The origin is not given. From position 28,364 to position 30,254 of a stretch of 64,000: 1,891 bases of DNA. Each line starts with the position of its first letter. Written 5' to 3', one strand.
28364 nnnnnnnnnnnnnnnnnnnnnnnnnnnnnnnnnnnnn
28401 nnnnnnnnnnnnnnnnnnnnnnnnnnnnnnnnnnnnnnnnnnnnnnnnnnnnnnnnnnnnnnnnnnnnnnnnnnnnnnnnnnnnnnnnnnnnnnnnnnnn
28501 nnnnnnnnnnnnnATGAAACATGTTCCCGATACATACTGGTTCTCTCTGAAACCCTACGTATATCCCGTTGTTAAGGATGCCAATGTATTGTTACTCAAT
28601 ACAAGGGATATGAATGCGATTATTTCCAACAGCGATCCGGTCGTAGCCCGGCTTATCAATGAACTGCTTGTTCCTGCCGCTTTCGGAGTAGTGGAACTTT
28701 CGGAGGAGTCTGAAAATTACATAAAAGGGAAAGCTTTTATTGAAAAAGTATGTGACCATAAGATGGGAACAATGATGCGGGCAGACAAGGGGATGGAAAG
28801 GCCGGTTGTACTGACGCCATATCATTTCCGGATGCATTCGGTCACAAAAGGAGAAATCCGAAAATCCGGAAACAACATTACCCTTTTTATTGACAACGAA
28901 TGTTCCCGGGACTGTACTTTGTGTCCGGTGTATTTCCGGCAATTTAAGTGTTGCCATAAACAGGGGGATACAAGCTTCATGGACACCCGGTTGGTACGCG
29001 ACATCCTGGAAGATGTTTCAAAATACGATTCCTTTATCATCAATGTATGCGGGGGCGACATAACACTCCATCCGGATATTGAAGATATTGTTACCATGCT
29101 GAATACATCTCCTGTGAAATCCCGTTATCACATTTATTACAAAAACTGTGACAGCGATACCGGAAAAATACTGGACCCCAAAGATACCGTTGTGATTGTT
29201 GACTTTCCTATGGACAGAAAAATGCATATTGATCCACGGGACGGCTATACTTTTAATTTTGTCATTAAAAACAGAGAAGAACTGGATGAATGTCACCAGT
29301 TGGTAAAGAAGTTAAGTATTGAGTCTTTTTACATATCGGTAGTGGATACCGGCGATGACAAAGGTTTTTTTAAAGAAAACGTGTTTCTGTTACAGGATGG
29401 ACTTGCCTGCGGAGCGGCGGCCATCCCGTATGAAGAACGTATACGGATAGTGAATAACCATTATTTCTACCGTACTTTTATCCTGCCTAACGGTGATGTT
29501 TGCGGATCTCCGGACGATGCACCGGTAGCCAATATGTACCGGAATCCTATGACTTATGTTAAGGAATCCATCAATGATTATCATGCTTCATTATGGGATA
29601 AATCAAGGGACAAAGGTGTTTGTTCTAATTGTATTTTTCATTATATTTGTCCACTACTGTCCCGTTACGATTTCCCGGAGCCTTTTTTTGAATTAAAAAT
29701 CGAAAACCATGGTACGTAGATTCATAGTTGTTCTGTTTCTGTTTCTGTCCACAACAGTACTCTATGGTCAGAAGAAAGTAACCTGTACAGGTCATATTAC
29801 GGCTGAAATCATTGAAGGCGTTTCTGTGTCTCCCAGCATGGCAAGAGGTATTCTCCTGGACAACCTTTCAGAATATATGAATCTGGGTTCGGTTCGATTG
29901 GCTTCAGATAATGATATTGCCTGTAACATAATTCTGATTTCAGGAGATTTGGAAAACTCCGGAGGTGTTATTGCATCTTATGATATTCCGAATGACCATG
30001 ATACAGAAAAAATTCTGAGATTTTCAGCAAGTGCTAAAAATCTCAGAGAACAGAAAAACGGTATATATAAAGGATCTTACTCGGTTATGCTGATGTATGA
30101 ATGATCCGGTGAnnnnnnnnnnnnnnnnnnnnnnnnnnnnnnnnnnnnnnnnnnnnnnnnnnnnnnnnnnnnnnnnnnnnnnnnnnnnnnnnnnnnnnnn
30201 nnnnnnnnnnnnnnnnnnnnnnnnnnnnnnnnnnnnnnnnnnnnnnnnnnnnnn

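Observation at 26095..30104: Orphan radical-SAM/SPASM-like maturase flanked by two small secreted proteins and a TPR-TM-HTH regulator, with no classical precursor peptide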

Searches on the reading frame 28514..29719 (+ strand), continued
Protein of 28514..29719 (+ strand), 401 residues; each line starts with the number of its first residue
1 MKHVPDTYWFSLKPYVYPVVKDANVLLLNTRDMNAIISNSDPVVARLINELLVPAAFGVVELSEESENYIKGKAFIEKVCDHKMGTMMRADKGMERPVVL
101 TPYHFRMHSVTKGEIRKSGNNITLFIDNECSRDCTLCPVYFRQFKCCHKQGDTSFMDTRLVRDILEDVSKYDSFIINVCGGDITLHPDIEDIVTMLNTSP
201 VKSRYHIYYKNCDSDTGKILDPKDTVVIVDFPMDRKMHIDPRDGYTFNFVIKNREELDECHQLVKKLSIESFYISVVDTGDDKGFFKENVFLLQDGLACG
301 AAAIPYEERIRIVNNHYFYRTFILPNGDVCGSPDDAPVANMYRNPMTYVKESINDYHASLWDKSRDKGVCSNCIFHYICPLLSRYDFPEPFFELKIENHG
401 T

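Call 44: fold_search(model_id=the predicted structure, library=pdb)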
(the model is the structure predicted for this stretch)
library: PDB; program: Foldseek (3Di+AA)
matches with E <= 10: 707; with E <= 0.001: 11
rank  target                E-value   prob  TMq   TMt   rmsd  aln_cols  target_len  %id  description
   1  5v1t_A                2.1e-08  1.00  0.46  0.42  16.3       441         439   12  Crystal structure of Streptococcus suis SuiB bound to precursor peptide SuiA (released 2017-08-30)
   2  5v1s_A                4.7e-08  1.00  0.45  0.43  16.1       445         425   12  Crystal structure of Streptococcus suis SuiB bound to S-adenosylmethionine (released 2017-08-30)
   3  5why_B                1.1e-07  1.00  0.43  0.41  10.2       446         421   11  Structural Insights into Thioether Bond Formation in the Biosynthesis of Sactipeptides (released 2017-07-26)
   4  4k39_B                3.0e-04  1.00  0.44  0.49   5.7       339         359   12  Native anSMEcpe with bound AdoMet and Cp18Cys peptide (released 2013-05-08)
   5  4k38_B                4.4e-04  1.00  0.45  0.49   5.6       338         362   12  Native anSMEcpe with bound AdoMet and Kp18Cys peptide (released 2013-05-08)
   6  5vsl_A                5.3e-04  1.00  0.36  0.52   6.9       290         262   13  Crystal structure of viperin with bound [4Fe-4S] cluster and S-adenosylhomocysteine (SAH) (released 2017-06-14)
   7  9dgw_B                5.3e-04  1.00  0.37  0.49   7.7       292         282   10  X-ray crystal structure of the Viperin-like enzyme from T. virens with bound CTP and SAM (released 2025-02-12)
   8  5vsl_B                7.6e-04  1.00  0.37  0.54   6.9       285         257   13  Crystal structure of viperin with bound [4Fe-4S] cluster and S-adenosylhomocysteine (SAH) (released 2017-06-14)
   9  9dgw_A                8.1e-04  1.00  0.38  0.51   8.1       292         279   10  X-ray crystal structure of the Viperin-like enzyme from T. virens with bound CTP and SAM (released 2025-02-12)
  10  6q2p_A                9.2e-04  1.00  0.38  0.50  11.2       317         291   14  Crystal structure of mouse viperin bound to cytidine triphosphate and S-adenosylhomocysteine (released 2020-01-22)
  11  6q2q_B                9.7e-04  1.00  0.40  0.52   7.8       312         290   12  Crystal structure of mouse viperin bound to uridine triphosphate and S-adenosylhomocysteine (released 2020-01-22)
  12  9dfw_C                1.2e-03  1.00  0.37  0.49   8.3       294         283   10  X-ray crystal structure of an engineered Viperin-like enzyme from T. virens with bound CTP and SAM (released 2025-02-12)
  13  6q2p_B                1.2e-03  1.00  0.38  0.49  10.4       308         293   13  Crystal structure of mouse viperin bound to cytidine triphosphate and S-adenosylhomocysteine (released 2020-01-22)
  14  7wzx                  1.2e-03  1.00  0.22  0.27   6.7       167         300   11  The structure of a Twitch Radical SAM Dehydrogenase SpeY (released 2022-12-28)
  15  6q2q_A                1.3e-03  1.00  0.37  0.49   8.7       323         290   12  Crystal structure of mouse viperin bound to uridine triphosphate and S-adenosylhomocysteine (released 2020-01-22)
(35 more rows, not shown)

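Call 61: search_solved_structures(query=A1, max_evalue=1, show_alignments=2)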
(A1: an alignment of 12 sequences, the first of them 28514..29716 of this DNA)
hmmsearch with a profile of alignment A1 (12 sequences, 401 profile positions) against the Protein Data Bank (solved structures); distinct sequences matched with E-value up to 1: 1.
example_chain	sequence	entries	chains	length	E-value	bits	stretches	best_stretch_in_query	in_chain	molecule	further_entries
5tgs_A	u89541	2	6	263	0.0016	20.8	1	119-283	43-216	7-carboxy-7-deazaguanine synthase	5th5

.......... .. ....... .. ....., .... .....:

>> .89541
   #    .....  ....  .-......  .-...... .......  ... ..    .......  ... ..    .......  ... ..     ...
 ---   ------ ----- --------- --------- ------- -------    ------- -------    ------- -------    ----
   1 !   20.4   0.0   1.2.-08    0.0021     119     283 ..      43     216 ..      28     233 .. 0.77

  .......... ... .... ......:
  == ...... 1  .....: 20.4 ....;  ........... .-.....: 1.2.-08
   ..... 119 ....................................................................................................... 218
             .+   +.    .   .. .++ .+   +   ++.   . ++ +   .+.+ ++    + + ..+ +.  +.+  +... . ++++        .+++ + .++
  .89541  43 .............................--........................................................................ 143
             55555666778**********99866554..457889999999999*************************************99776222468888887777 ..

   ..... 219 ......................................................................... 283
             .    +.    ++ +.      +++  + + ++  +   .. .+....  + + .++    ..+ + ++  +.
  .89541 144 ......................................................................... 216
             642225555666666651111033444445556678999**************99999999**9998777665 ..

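Call 63: find_related_loci(query=A8, collection=metagenome_contigs, flank=5000)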
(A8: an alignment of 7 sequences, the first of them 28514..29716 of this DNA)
Query A8 (401 aa) in metagenome_contigs; peptide patterns used: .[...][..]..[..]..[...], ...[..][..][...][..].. (x = any residue, [..] = any of these).
129 stretches matched a pattern; 32 encode a relative of the query (tblastn E <= 1e-3); 30 distinct loci.
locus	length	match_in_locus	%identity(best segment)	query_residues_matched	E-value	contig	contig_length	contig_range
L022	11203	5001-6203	90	1-401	0e+0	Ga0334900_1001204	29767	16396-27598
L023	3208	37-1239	89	1-401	0e+0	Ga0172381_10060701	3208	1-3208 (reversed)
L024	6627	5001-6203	86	1-401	0e+0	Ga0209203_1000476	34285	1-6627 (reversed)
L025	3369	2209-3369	81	1-387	0e+0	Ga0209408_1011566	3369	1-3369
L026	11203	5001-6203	81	1-401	0e+0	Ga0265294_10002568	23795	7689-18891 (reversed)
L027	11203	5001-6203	91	1-401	0e+0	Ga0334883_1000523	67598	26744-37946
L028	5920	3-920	81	96-401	1e-177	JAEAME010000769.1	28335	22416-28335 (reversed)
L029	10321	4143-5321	59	7-399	5e-167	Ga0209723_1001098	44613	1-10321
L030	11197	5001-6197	57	1-399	2e-161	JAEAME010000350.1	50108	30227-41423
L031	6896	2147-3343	57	1-399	5e-162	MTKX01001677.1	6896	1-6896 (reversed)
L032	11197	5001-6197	57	1-399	2e-161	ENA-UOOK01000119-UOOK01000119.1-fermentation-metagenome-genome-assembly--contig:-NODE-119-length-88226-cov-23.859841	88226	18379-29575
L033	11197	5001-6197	56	1-399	4e-154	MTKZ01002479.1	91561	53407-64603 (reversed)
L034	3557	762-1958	55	1-399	2e-159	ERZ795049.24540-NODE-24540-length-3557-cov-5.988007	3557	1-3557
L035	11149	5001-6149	55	1-383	1e-152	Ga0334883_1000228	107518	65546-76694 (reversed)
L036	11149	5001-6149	55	1-383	1e-152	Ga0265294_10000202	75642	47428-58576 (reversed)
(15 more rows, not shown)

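Call 100: find_encoding_contigs(protein=P0019, flank=6000, max_places=1)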
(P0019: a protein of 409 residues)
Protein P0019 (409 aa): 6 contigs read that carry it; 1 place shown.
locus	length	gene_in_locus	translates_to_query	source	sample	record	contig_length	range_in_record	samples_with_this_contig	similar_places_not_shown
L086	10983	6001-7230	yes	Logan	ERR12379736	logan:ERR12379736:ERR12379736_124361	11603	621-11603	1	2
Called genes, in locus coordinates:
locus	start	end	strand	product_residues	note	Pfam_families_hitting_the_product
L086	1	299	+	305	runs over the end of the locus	?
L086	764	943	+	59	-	-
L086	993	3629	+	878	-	PF14905:OMP_b-brl_3 (weak)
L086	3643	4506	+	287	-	PF22252:PNGase_F-II_N, PF09697:Porph_ging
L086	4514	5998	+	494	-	PF04055:Radical_SAM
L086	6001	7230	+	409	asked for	-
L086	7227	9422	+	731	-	PF03412:Peptidase_C39, PF13529:Peptidase_C39_2 (faint), PF00664:ABC_membrane, PF00005:ABC_tran, PF02463:SMC_N (faint)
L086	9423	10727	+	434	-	PF26002:Beta-barrel_AprE (weak)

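Call 110: find_related_loci(query=A13, collection=genome_contigs, flank=3000)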
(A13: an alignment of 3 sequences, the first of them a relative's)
Query A13 (507 aa) in genome_contigs; peptide patterns used: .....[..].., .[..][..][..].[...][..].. (x = any residue, [..] = any of these).
362 stretches matched a pattern; 178 encode a relative of the query (tblastn E <= 1e-3); the best 80 are kept; 80 distinct loci.
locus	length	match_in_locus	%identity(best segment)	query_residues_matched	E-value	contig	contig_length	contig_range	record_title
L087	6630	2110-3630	100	1-507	0e+0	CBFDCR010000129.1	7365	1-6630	MAG TPA_asm: uncultured bacterium isolate SRR26215683_binner23_Refined_38 genome assembly, contig: ERZ25073488.6326, who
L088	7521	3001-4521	59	1-507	0e+0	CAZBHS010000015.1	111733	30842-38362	MAG TPA_asm: uncultured Clostridia bacterium isolate binchicken_co42_202 genome assembly, contig: NODE_57_length_111733_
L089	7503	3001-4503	50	1-501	1e-177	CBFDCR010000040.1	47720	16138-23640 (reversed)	MAG TPA_asm: uncultured bacterium isolate SRR26215683_binner23_Refined_38 genome assembly, contig: ERZ25073488.147, whol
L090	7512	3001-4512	49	1-504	5e-169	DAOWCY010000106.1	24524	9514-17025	MAG TPA_asm: Candidatus Aminicenantes bacterium isolate CSMAG_1899 CSMAG_1899_k141_5608629_length_24524_cov_13.9904, who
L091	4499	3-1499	45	8-506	1e-149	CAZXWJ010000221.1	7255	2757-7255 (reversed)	MAG TPA_asm: uncultured Desulfobacteraceae bacterium isolate binchicken_co42_476 genome assembly, contig: NODE_18824_len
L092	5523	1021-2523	46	1-502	1e-146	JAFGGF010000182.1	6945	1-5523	MAG: Prolixibacteraceae bacterium isolate Zod_Metabat.1376 k87_3159305, whole genome shotgun sequence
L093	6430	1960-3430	49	1-497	9e-143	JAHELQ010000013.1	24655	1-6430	MAG: Candidatus Aminicenantes bacterium isolate Ww63 NODE_3558_length_24655_cov_2.479172, whole genome shotgun sequence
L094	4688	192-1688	43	1-507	5e-139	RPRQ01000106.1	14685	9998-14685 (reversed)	MAG: Bacteroidales bacterium isolate metabat2.99 metabat2.99_Contig_986466, whole genome shotgun sequence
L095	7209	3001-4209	49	103-505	2e-138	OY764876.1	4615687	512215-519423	MAG: Prolixibacteraceae bacterium isolate 694620e4-7e41-4c9f-ae7e-98b81581330b genome assembly, chromosome: 1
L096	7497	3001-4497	42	5-503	5e-138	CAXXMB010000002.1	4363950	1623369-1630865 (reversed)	MAG: uncultured Desulfatitalea sp. isolate 24a4592a-339c-494a-8bd6-25b06643d142 genome assembly, contig: contig_2, whole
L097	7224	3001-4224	49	98-504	5e-137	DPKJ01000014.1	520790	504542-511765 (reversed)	MAG TPA_asm: Rikenellaceae bacterium isolate UBA12406 contig_110, whole genome shotgun sequence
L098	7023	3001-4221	49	98-504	9e-137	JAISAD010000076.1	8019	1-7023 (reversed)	MAG: Bacteroidales bacterium isolate Gx481_bin123 k119_1276051, whole genome shotgun sequence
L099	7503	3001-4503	42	5-505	3e-136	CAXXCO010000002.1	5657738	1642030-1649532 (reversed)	MAG: uncultured Desulfatitalea sp. isolate 7cec4d45-42e6-4393-b881-fae3dd02875f genome assembly, contig: contig_2, whole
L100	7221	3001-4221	50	98-504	1e-134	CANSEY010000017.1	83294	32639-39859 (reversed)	MAG TPA_asm: uncultured Bacteroides sp. isolate SRR17794261_bin.38_metawrap_v1.3_MAG genome assembly, contig: NODE.430_l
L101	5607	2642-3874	49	94-504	1e-134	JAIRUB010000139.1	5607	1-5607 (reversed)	MAG: Prevotellaceae bacterium isolate Cus372_bin5 k119_1511588, whole genome shotgun sequence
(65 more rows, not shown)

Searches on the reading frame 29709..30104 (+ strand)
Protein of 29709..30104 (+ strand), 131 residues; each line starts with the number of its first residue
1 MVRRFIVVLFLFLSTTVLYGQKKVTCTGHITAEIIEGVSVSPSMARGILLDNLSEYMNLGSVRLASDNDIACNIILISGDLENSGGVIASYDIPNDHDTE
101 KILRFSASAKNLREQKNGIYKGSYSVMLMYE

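Call 3: search_protein_families(library=pfam, proteins=[window:29709-30104:+], max_evalue=0.1)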
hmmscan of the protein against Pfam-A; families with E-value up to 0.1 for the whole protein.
window:29709-30104:+ (131 aa): 0 families

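Call 4: search_protein_families(library=ncbifam, proteins=[window:29709-30104:+], max_evalue=0.1)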
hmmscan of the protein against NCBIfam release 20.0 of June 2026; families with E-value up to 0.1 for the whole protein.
window:29709-30104:+ (131 aa): 0 families

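Call 45: search_protein_families(library=pfam, alignment_id=A3, max_evalue=10)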
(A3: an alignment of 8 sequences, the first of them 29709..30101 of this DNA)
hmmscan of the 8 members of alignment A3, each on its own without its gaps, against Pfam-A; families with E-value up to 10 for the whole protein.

A. member 1, window:29709-30101:+ (131 aa): 0 families

B. families by the number of members that match (of 8 scanned): 0 families

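Call 60: search_solved_structures(query=A3, max_evalue=10, show_alignments=1)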
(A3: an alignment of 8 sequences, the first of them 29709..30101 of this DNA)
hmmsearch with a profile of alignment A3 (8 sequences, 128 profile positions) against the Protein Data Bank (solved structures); distinct sequences matched with E-value up to 10: 1.
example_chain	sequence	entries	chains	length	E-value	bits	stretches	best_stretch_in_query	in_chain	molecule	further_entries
2eig_A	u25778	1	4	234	0.43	13.9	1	35-123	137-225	lectin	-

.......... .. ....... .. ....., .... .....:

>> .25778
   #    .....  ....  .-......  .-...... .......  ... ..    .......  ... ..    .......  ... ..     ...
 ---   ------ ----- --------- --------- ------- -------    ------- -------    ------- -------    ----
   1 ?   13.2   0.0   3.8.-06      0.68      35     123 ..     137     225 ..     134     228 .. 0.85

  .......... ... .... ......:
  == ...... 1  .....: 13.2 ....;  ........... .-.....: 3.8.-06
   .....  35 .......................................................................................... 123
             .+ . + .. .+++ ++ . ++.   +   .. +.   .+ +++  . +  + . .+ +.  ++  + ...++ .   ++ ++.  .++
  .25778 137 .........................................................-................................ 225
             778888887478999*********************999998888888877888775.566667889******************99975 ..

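Call 75: find_related_loci(query=A9, collection=genome_contigs, flank=4000)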
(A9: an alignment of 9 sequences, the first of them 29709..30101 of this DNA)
Query A9 (131 aa) in genome_contigs; peptide patterns used: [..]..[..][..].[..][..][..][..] (x = any residue, [..] = any of these).
45 stretches matched a pattern; 29 encode a relative of the query (tblastn E <= 1e-3); 29 distinct loci.
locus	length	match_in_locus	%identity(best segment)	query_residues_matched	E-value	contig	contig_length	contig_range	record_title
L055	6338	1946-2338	82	1-131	1e-69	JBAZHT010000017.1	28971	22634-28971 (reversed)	MAG: Bacteroidales bacterium isolate SO_2017_LW3_77 NODE_3961_length_28971_cov_4.565421_LW162_2017, whole genome shotgun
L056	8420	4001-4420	66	1-131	2e-59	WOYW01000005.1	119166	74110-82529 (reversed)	MAG: Bacteroidales bacterium isolate WOFB08 NODE_32_length_119166_cov_35.252739, whole genome shotgun sequence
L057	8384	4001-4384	67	1-131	2e-53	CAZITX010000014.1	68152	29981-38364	MAG TPA_asm: uncultured Muribaculaceae bacterium isolate SRP241326_co1_340 genome assembly, contig: NODE_723_length_6815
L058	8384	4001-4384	50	1-131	2e-38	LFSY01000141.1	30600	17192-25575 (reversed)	MAG: Rikenellaceae bacterium DTU002 scaffold6466, whole genome shotgun sequence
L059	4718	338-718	47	2-131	3e-32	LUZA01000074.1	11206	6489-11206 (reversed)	MAG: Bacteroidales bacterium Bact_09 Bact_09_contig_108268, whole genome shotgun sequence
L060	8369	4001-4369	48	1-126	5e-29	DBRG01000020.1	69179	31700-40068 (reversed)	MAG TPA_asm: Bacteroidales bacterium UBA1374 UBA1374_contig_1942, whole genome shotgun sequence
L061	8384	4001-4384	44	1-131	1e-27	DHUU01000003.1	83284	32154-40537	MAG TPA_asm: Bacteroidales bacterium UBA5226 UBA5226_contig_465, whole genome shotgun sequence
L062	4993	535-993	28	2-130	5e-12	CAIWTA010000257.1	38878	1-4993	MAG: uncultured Bacteroidales bacterium isolate KR5_bin-778 genome assembly, contig: bin-778:257/329, whole genome shotg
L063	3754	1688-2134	25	5-130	6e-11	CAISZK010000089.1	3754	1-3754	MAG: uncultured Bacteroidetes bacterium isolate AlinenLipids_bin-4460 genome assembly, contig: bin-4460:089/476, whole g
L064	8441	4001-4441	26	6-130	9e-11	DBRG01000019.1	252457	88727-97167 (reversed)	MAG TPA_asm: Bacteroidales bacterium UBA1374 UBA1374_contig_1229, whole genome shotgun sequence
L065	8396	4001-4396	27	6-130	1e-10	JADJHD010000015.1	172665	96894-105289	MAG: Bacteroidales bacterium isolate Damh_18-Q3-R51-60_MAXAC.107 tig00005482-10-1719030, whole genome shotgun sequence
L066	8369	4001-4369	27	16-130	1e-10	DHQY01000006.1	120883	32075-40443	MAG TPA_asm: Bacteroidales bacterium UBA5326 UBA5326_contig_2564, whole genome shotgun sequence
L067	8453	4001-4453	28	1-131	1e-10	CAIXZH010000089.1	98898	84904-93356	MAG: uncultured Bacteroidia bacterium isolate Umea_bin-02693 genome assembly, contig: bin-02693:089/119, whole genome sh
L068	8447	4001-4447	28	4-130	4e-10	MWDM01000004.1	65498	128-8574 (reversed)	MAG: Bacteroidetes bacterium ADurb.Bin139 BWX93_contig000004, whole genome shotgun sequence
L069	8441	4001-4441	29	6-130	4e-10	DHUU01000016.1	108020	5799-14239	MAG TPA_asm: Bacteroidales bacterium UBA5226 UBA5226_contig_2266, whole genome shotgun sequence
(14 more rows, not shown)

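Call 77: search_protein_families(library=pfam, proteins=[L065:5146-5646:+, L065:5750-6268:+, L065:3965-4399:+, L064:3992-4444:+, L064:4524-7598:+], max_evalue=0.1)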
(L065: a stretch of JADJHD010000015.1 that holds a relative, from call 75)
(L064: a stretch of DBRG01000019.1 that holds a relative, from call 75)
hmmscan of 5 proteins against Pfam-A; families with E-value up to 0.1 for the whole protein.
L065:5146-5646:+ (167 aa): 1 family
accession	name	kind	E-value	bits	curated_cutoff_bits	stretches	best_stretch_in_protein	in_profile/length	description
PF14352.11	DUF4402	-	5.4e-30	105.1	25.2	1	36-166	1-129/129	Domain of unknown function (DUF4402)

L065:5750-6268:+ (173 aa): 1 family
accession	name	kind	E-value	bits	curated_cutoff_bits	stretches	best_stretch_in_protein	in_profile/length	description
PF14352.11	DUF4402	-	3.5e-25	89.6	25.2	1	40-172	1-129/129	Domain of unknown function (DUF4402)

L065:3965-4399:+ (145 aa): 1 family
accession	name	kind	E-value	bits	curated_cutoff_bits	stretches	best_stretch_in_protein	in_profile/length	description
PF14352.11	DUF4402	-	0.0019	19.3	25.2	1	49-144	34-129/129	Domain of unknown function (DUF4402)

L064:3992-4444:+ (151 aa): 1 family
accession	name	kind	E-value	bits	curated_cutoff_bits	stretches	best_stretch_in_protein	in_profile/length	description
PF14352.11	DUF4402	-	0.0091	17.1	25.2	1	95-150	77-129/129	Domain of unknown function (DUF4402)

L064:4524-7598:+ (1025 aa): 5 families
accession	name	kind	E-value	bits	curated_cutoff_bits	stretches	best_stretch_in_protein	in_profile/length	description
PF17210.9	SdrD_B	-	9.6e-05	23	29.7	0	779-817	26-64/112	SdrD B-like domain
PF13620.12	CarboxypepD_reg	-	0.0013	19.5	32.3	1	780-818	17-55/82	Carboxypeptidase regulatory-like domain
PF23193.1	NOMO_3rd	-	0.025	15.1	27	1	786-839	53-107/120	NOMO third transthyretin-like domain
PF22820.2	TcaA_3rd_4th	-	0.05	14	27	0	314-366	14-63/73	TcaA protein 3rd/4th domain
PF18107.7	HTH_ABP1_N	-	0.089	12.9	22.5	0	376-398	36-58/61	Fission yeast centromere protein N-terminal domain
